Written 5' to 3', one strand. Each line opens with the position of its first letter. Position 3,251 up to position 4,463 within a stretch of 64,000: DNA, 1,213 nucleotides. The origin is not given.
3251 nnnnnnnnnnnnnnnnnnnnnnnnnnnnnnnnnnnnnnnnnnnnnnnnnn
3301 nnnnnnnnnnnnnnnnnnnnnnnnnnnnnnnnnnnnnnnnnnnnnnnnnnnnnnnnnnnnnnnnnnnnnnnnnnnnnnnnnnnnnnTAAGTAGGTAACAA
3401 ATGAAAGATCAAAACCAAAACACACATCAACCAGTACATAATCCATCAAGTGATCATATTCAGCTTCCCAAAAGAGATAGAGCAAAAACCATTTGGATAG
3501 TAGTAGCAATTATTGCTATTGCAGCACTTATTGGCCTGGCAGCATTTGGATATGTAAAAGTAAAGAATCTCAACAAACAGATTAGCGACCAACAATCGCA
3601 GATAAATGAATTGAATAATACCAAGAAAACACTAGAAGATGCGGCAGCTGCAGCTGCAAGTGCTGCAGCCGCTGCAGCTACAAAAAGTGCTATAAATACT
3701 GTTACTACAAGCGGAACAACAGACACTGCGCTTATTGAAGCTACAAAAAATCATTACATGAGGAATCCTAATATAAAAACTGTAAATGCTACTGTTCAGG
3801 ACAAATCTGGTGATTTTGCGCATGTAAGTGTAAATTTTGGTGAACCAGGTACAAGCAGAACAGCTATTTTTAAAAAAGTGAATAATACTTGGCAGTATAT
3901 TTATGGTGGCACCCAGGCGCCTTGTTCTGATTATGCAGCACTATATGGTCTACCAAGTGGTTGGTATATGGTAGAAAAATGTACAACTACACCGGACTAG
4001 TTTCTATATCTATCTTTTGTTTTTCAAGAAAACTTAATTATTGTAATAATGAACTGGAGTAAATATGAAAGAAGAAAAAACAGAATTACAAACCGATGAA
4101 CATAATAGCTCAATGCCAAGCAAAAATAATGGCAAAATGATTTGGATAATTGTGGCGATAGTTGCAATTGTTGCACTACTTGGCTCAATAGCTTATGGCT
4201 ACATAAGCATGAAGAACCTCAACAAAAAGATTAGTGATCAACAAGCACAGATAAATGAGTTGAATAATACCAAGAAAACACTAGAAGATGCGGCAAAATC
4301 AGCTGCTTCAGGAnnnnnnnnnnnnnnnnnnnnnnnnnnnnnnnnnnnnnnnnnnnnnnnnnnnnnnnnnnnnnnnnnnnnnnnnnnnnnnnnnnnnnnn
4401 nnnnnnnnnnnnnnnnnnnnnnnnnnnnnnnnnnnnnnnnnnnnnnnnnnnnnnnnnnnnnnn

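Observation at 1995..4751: Tandem array of four mosaic paralogues encoding membrane-anchored two-cysteine proteins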

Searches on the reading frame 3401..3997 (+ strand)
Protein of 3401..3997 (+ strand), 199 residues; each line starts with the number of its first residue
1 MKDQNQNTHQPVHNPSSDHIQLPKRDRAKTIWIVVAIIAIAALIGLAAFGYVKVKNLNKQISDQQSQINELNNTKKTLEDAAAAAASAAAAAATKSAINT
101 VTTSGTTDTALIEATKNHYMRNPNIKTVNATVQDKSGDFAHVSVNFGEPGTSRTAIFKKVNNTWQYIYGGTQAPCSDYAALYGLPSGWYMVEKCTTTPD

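Call 4: search_protein_families(library=pfam, proteins=[window:3401-3997:+], max_evalue=1)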
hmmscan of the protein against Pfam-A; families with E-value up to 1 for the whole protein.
window:3401-3997:+ (199 aa): 15 families
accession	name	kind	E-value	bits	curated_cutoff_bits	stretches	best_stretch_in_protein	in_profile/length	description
PF11336.14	DUF3138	-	0.00063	19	27.3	1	38-169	8-145/525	Protein of unknown function (DUF3138)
PF04612.17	T2SSM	-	0.0034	18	27.8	1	37-103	18-88/160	Type II secretion system (T2SS), protein M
PF12704.14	MacB_PCD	-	0.0073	17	27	1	37-121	9-99/207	MacB-like periplasmic core domain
PF04977.20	DivIC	-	0.014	15.6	28.9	1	46-82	11-47/80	Septum formation initiator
PF04102.17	SlyX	-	0.03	15.4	30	1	53-92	18-57/67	SlyX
PF12794.12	MscS_TM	-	0.044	13.1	28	1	15-52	181-219/339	Mechanosensitive ion channel inner membrane domain 1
PF15784.10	GPS2_interact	-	0.053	14.4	27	1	56-88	38-70/92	G-protein pathway suppressor 2-interacting domain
PF01943.22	Polysacc_synt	-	0.069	13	28.2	1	30-90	165-220/274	Polysaccharide biosynthesis protein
PF06810.17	Phage_scaffold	-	0.071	13.5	35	1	54-113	43-115/170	Phage capsid assembly scaffolding protein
PF14316.11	DUF4381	-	0.094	13.5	27.2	1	32-85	21-69/145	Domain of unknown function (DUF4381)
PF06305.16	LapA_dom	-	0.11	12.8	28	1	32-72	21-60/64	Lipopolysaccharide assembly protein A domain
PF08496.15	Peptidase_S49_N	-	0.12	12.9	27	1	28-94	11-83/147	Peptidase family S49 N-terminal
PF20664.2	DUF6814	-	0.13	12.9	25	0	26-54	37-65/71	Family of unknown function (DUF6814)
PF02996.22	Prefoldin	-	0.17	12.3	23.2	1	54-83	5-34/120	Prefoldin subunit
PF05103.18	DivIVA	-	0.44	10.9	28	1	53-117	40-107/131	DivIVA protein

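Call 8: search_protein_families(library=ncbifam, proteins=[window:3401-3997:+], max_evalue=0.1)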
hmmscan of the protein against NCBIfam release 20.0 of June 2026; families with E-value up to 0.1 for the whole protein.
window:3401-3997:+ (199 aa): 12 families
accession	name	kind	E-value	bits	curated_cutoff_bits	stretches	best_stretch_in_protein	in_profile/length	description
NF040576.1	T2SS_GspM_XpsM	equivalog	0.00068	19.3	60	1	35-144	7-118/180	type II secretion system protein GspM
NF052375.1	antisigma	equivalog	0.0028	17.7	100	1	10-112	69-152/217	anti-sigma factor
NF033598.2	elast_bind_EbpS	equivalog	0.0055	15.6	300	1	5-108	170-278/498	elastin-binding protein EbpS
NF040598.1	Ala_zip_lipo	subfamily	0.011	16.2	43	1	30-94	2-64/90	Lpp/OprI family alanine-zipper lipoprotein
NF041035.1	Rad50_Halo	equivalog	0.013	13.9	1000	1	55-159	317-420/883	DNA double-strand break repair ATPase Rad50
NF051431.1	Rv0361_Cterm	subfamily_domain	0.023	14.9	37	1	30-164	3-136/140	Rv0361 family membrane protein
NF033761.1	gliding_GltJ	equivalog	0.025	13.6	450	1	20-118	360-457/671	adventurous gliding motility protein GltJ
TIGR03348.1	VI_IcmF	equivalog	0.038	11.9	388.15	1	24-97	426-500/1168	type VI secretion system membrane subunit TssM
NF045939.1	MHJ_0274_fam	hypoth_equivalog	0.048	13.4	80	1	30-75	2-46/165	MHJ_0274 family protein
NF042425.1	Amuc_1099_fam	equivalog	0.055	13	50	1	37-96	11-69/321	Amuc_1099 family pilus-like system protein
NF045509.1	CellDiv_HetF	equivalog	0.055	11.7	1200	1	5-92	538-627/836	cell division protein HetF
NF008672.1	PRK11677.1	equivalog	0.088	12.7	150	0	39-85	6-52/133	Z-ring associated protein ZapG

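Call 10: find_homologous_proteins(query=window:3401-3997:+, max_evalue=0.001)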
Query window:3401-3997:+ (199 aa): 14 proteins with E <= 0.001 among 596 candidates.
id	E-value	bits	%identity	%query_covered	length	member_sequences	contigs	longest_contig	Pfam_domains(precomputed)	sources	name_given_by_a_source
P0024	1.3e-126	437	100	100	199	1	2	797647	-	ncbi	ncbi:MAG: hypothetical protein U0516_01115 [Candidatus Saccharibacteria bacterium]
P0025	3.6e-45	172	92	46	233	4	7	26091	-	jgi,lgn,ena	-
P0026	3.9e-42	162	51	94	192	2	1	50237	-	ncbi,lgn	-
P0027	1.7e-40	157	48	93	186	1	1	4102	-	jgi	jgi:hypothetical protein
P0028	3.8e-40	156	49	94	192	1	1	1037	-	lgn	-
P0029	1.4e-39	154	47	94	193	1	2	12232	-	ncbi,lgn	-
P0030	3.7e-39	152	79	40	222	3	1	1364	-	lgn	-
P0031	5.5e-35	139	45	95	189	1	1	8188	-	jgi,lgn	-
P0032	4.0e-33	133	44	87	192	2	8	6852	-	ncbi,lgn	-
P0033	6.2e-31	126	69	40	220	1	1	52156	-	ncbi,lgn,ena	-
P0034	3.7e-29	120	45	83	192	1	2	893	-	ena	-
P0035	1.3e-22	99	49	40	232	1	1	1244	-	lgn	-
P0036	1.7e-22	98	57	36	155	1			-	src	-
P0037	8.7e-19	86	83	24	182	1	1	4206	-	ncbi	-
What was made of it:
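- Metagenome assemblers can jump at repeats, and the source is a MAG (call 10).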

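Call 24: find_encoding_contigs(protein=P0025, flank=6000, max_places=3)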
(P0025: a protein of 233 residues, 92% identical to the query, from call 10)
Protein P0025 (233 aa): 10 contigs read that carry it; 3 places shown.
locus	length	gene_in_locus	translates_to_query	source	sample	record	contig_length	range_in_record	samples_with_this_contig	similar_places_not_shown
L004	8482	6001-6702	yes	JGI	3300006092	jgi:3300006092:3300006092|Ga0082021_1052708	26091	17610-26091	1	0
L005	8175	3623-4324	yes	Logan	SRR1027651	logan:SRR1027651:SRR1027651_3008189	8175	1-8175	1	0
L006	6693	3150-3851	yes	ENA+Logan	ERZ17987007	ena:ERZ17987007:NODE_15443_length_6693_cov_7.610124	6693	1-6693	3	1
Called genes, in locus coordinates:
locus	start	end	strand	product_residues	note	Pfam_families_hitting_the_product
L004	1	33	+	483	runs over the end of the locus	PF00133:tRNA-synt_1, PF01406:tRNA-synt_1e (weak), PF09334:tRNA-synt_1g, PF00133:tRNA-synt_1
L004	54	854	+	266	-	PF01026:TatD_DNase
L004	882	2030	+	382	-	PF00266:Aminotran_5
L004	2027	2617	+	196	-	PF02698:DUF218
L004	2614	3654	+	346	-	PF02540:NAD_synthase (weak), PF03054:tRNA_Me_trans, PF20259:tRNA_Me_trans_M, PF20258:tRNA_Me_trans_C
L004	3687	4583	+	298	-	-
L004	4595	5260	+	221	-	-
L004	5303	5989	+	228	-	-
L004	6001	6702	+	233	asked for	-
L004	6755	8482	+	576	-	?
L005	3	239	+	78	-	?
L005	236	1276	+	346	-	PF02540:NAD_synthase (weak), PF03054:tRNA_Me_trans, PF20259:tRNA_Me_trans_M, PF20258:tRNA_Me_trans_C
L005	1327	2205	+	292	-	-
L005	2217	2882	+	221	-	-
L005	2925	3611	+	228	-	-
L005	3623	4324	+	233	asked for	-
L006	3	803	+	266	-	?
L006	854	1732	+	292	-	-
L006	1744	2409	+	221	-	-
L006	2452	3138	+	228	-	-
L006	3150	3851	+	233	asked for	-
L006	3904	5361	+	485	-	PF01411:tRNA-synt_2c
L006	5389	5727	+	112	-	PF07973:tRNA_SAD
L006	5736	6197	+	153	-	-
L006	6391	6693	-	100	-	?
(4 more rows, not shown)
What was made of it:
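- The hybrid allele P0025 was read on 10 contigs, the three shown coming from JGI, Logan and ENA(+Logan): call 24. The hybrid allele was read on 10 contigs; the three shown come from JGI, Logan and ENA(+Logan) (call 24).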

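Call 45: predict_structure(alignment_id=A5)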
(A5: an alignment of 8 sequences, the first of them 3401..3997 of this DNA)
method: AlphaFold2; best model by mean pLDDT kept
length: 199 residues; sequences in the alignment: 8
mean_pLDDT: 66.0   pTM: 0.43
mean pLDDT of the five models: 66.0, 61.6, 61.0, 60.7, 57.8
residues with pLDDT >= 90: 4; 70-90: 88; 50-70: 61; < 50: 46
segments of 3 or more residues with pLDDT < 50: 1-26, 91-105
pLDDT, mean of each block of 10 residues (from residue 1): 37 38 50 71 60 51 56 62 55 44 55 81 81 86 80 86 84 86 88 70
secondary structure, 60 per line:
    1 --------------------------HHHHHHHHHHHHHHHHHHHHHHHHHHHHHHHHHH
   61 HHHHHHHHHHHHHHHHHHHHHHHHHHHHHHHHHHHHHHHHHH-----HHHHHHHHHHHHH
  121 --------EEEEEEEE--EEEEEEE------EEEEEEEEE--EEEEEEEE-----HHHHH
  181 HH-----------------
elements in order: H27-102 H108-120 E129-136 E139-145 E152-160 E163-170 H176-182
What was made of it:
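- On Cystatin/NTF2-like (Rv0361_Cterm, DUF4783) - for the g3 C-domain only: AF2 gives H108-120 plus four strands, with pLDDT 80-88 from an 8-sequence alignment (call 45).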

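Call 48: find_related_loci(query=A5, collection=genome_contigs, flank=6000)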
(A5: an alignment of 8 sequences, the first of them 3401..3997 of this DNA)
Query A5 (199 aa) in genome_contigs; peptide patterns used: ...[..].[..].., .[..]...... (x = any residue, [..] = any of these).
186 stretches matched a pattern; 8 encode a relative of the query (tblastn E <= 1e-3); 8 distinct loci.
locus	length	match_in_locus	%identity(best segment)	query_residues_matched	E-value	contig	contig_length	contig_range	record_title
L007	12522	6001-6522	44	14-198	1e-38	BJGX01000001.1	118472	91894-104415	Candidatus Saccharibacteria bacterium LBMAG_Ca.Saccharibacteria_epi.bin1 DNA, sequence01, whole genome shotgun sequence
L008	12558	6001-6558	51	1-188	1e-31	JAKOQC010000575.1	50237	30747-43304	MAG: bacterium isolate all_maxbin.105 k201_1994739, whole genome shotgun sequence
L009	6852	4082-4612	44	15-188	9e-32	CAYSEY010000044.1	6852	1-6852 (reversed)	MAG TPA_asm: uncultured Candidatus Saccharibacteria bacterium isolate SRP286056_co1_538 genome assembly, contig: NODE_15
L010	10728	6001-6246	49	1-80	5e-22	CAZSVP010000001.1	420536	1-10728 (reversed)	MAG TPA_asm: uncultured Candidatus Saccharibacteria bacterium isolate SRP173033_co1_288 genome assembly, contig: NODE_9_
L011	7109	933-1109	56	22-80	3e-20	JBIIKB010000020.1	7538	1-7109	MAG: Candidatus Saccharimonadia bacterium isolate ME2001-10-09pf_3300042861_group1_bin39 Rohwer_bin1541_scaffold_13005_c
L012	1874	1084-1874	56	14-80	3e-20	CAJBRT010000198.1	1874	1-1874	MAG: uncultured Bacteroidetes bacterium isolate Loc090907-4m_bin-576 genome assembly, contig: bin-576:198/220, whole gen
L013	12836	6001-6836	48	1-189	4e-15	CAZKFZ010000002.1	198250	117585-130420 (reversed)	MAG TPA_asm: uncultured Candidatus Saccharibacteria bacterium isolate SRP342105_co3_110 genome assembly, contig: NODE_17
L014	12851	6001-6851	28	1-189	4e-14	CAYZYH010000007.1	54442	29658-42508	MAG TPA_asm: uncultured Candidatus Saccharibacteria bacterium isolate SRP342105_co1_503 genome assembly, contig: NODE_74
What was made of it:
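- Tried and rejected: A5 worked (call 48).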

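Call 49: fold_search(model_id=the predicted structure, library=pdb)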
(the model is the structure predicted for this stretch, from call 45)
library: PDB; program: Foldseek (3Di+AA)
matches with E <= 10: 456; with E <= 0.001: 0
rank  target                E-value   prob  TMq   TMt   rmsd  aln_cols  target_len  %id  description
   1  4r80_A                3.2e-02  1.00  0.25  0.59   2.6        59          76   25  Crystal Structure of a De Novo Designed Beta Sheet Protein, Cystatin Fold, Northeast Structural Genomics Consortium (N (released 2014-09-24)
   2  5kph_MODEL_1_A        1.3e-01  0.98  0.25  0.54   2.8        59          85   15  Solution NMR Structure of Denovo Beta Sheet Design Protein, Northeast Structural Genomics Consortium (NESG) Ta (released 2016-09-28)
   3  4q53_B                1.5e-01  0.63  0.19  0.32   9.7        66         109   20  Crystal structure of a DUF4783 family protein (BACUNI_04292) from Bacteroides uniformis ATCC 8492 at 1.27 A resolution (released 2014-07-16)
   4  11hy                  2.5e-01  0.47  0.22  0.24   8.1        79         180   11  Crystal Structure of an exported phospholipid binding protein from Bordetella pertussis in complex with Di-palmitoyl-3-s (released 2026-03-11)
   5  9bk6_A                2.9e-01  0.18  0.18  0.29  11.0        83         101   14  Structure of B10_CYTX binder-complex (released 2024-10-09)
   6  9vxg_A                3.1e-01  0.41  0.16  0.23   6.4        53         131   26  ROS-Sensing Transcription Factor YchJ Regulates the RssB-RpoS Pathway to Protect Salmonella Against Oxidative Attack b (released 2025-08-06)
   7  1ylx_A                3.3e-01  0.38  0.20  0.34   7.2        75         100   12  Crystal Structure of a Protein of Unknown Function from Bacillus stearothermophilus (released 2005-05-31)
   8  3fka_A                3.7e-01  0.66  0.18  0.28   3.6        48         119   12  CRYSTAL STRUCTURE OF A NTF-2 LIKE PROTEIN OF UNKNOWN FUNCTION (SPO1084) FROM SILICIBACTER POMEROYI DSS-3 AT 1.69 A RES (released 2009-02-24)
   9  6d63_E                3.7e-01  0.47  0.18  0.28   4.7        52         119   10  The structure of AtzH: a little known member of the atrazine breakdown pathway (released 2018-11-14)
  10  6w90                  3.9e-01  0.33  0.19  0.27   7.8        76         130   12  De novo designed NTF2 fold protein NT-9 (released 2020-08-19)
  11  4orl                  4.2e-01  0.51  0.19  0.32   5.5        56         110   18  Crystal structure of a DUF4783 family protein (BACOVA_04304) from Bacteroides ovatus ATCC 8483 at 1.40 A resolution (released 2014-03-05)
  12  4q53_A                4.5e-01  0.23  0.18  0.29   9.7        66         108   20  Crystal structure of a DUF4783 family protein (BACUNI_04292) from Bacteroides uniformis ATCC 8492 at 1.27 A resolution (released 2014-07-16)
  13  2l3t_MODEL_1_A        5.1e-01  0.23  0.18  0.18   9.0        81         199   12  Solution structure of tandem SH2 domain from Spt6 (released 2011-06-15)
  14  5ts4_B                5.4e-01  0.41  0.17  0.30   3.3        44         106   20  Crystal structure of a de novo designed protein with curved beta-sheet (released 2017-01-25)
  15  9tg4_P                5.4e-01  0.13  0.15  0.19   9.5        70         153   10  Structure of the YbjP lipoprotein bound to the AcrABZ-TolC efflux pump (released 2026-04-08)
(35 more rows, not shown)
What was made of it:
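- On Cystatin/NTF2-like (Rv0361_Cterm, DUF4783) - for the g3 C-domain only: The top Foldseek hits are cystatin-fold designs (probability 1.0, TM 0.59 on the target, E 0.03), DUF4783 and NTF2-like proteins (call 49).
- Closest known: Cystatin/NTF2-like small membrane-anchored domains. Same: The top Foldseek hits are cystatin-fold and NTF2-like proteins (calls 45, 49).
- CTD-B model of one helix plus four strands; the top Foldseek hits are cystatin-fold and NTF2-like proteins: calls 45, 49.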

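Call 73: find_encoding_contigs(protein=P0024, flank=5000, max_places=4)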
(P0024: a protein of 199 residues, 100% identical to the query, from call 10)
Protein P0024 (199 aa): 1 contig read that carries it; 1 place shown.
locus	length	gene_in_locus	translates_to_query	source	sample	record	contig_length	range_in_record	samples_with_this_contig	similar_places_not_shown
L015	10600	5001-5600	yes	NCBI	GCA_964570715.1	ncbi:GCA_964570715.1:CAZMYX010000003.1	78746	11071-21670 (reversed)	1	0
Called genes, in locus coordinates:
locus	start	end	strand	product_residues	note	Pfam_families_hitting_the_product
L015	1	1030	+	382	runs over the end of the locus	PF00266:Aminotran_5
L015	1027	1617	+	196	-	PF02698:DUF218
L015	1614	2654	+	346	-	PF02540:NAD_synthase (weak), PF03054:tRNA_Me_trans, PF20259:tRNA_Me_trans_M, PF20258:tRNA_Me_trans_C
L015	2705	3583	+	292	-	-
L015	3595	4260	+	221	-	-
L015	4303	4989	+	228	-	-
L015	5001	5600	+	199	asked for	-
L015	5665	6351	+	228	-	-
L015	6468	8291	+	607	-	PF01411:tRNA-synt_2c, PF07973:tRNA_SAD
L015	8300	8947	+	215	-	-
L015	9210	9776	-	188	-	-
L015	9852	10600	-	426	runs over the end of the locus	PF06723:MreB_Mbl (weak), PF11104:PilM_2 (weak), PF06277:EutA (weak), PF14450:FtsA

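Call 86: search_protein_families(library=padloc, proteins=[window:3401-3997:+], max_evalue=0.01)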
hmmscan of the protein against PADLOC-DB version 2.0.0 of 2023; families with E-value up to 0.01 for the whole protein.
window:3401-3997:+ (199 aa): 2 families
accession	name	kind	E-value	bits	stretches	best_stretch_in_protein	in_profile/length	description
PDLC04052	PD-T4-6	-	0.0058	13.9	1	15-128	310-421/496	-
PDLC04061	PD-T4-6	-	0.0087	13.6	1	16-114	344-437/510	-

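Call 87: search_protein_families(library=phrogs, proteins=[window:3401-3997:+], max_evalue=0.01)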
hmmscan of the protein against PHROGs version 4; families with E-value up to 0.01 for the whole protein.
window:3401-3997:+ (199 aa): 6 families
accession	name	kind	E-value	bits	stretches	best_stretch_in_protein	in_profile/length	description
phrog_214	-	lysis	0.0003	21.7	1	30-94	10-73/176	Rz-like spanin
phrog_20079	-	unknown function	0.0039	18.3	1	29-50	18-39/41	-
phrog_89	-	lysis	0.004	18.1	1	34-92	4-69/143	Rz-like spanin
phrog_739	-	lysis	0.0045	18.2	1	30-106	6-81/122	Rz-like spanin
phrog_25150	-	unknown function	0.0062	17.9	1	30-104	14-88/118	-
phrog_10512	-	head and packaging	0.0086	16.3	1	53-136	158-237/444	virion structural protein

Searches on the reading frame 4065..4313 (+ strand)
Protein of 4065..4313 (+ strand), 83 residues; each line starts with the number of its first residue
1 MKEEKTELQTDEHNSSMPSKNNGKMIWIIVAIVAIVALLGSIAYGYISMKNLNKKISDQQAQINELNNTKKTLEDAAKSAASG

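Call 53: search_solved_structures(query=A6, max_evalue=10, show_alignments=3)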
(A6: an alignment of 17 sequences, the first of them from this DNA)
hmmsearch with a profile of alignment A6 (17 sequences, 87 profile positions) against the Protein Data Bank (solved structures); distinct sequences matched with E-value up to 10: 25.
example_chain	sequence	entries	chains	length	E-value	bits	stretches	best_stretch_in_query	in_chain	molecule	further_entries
6v01_C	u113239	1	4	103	0.049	17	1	12-60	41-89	Potassium voltage-gated channel subfamily E member 3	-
9wd8_C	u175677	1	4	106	0.05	17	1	12-60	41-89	Potassium voltage-gated channel subfamily E member 3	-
2ndj_A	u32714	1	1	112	0.054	16.9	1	12-60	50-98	Potassium voltage-gated channel subfamily E member 3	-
7tgg_A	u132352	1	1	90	0.1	16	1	23-81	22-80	Geopilin domain 1 protein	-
30sj_A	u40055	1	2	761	0.26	14.7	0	25-52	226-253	Nitric oxide reductase subunit B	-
9ibw_A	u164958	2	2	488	0.34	14.3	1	28-80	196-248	Short-wave-sensitive opsin 1,Soluble cytochrome b562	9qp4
2m8r_A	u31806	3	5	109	0.35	14.3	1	13-47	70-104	Syntaxin-1A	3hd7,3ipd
2m7g_A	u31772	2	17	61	0.37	14.2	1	30-81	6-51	Geopilin domain 1 protein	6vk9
6v00_C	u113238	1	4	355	0.43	14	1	12-60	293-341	MCherry fluorescent protein,Potassium voltage-gated channel subfamily E member 3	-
5xau_C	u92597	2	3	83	0.89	13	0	54-80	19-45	Laminin subunit gamma-1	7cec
2jjl_A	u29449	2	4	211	1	12.8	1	52-83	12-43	SIGMA-C CAPSID PROTEIN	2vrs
6qq5_A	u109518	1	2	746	1.2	12.6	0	25-52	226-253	Nitric oxide reductase subunit B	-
6qq6_A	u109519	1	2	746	1.2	12.6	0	25-52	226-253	Nitric oxide reductase subunit B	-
25ih_C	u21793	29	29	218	1.2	12.5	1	27-60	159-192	Sodium channel regulatory subunit beta-1 | Sodium channel subunit beta-1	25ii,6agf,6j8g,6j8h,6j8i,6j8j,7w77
28pq_A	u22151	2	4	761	1.2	12.5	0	25-52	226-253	Nitric oxide reductase subunit B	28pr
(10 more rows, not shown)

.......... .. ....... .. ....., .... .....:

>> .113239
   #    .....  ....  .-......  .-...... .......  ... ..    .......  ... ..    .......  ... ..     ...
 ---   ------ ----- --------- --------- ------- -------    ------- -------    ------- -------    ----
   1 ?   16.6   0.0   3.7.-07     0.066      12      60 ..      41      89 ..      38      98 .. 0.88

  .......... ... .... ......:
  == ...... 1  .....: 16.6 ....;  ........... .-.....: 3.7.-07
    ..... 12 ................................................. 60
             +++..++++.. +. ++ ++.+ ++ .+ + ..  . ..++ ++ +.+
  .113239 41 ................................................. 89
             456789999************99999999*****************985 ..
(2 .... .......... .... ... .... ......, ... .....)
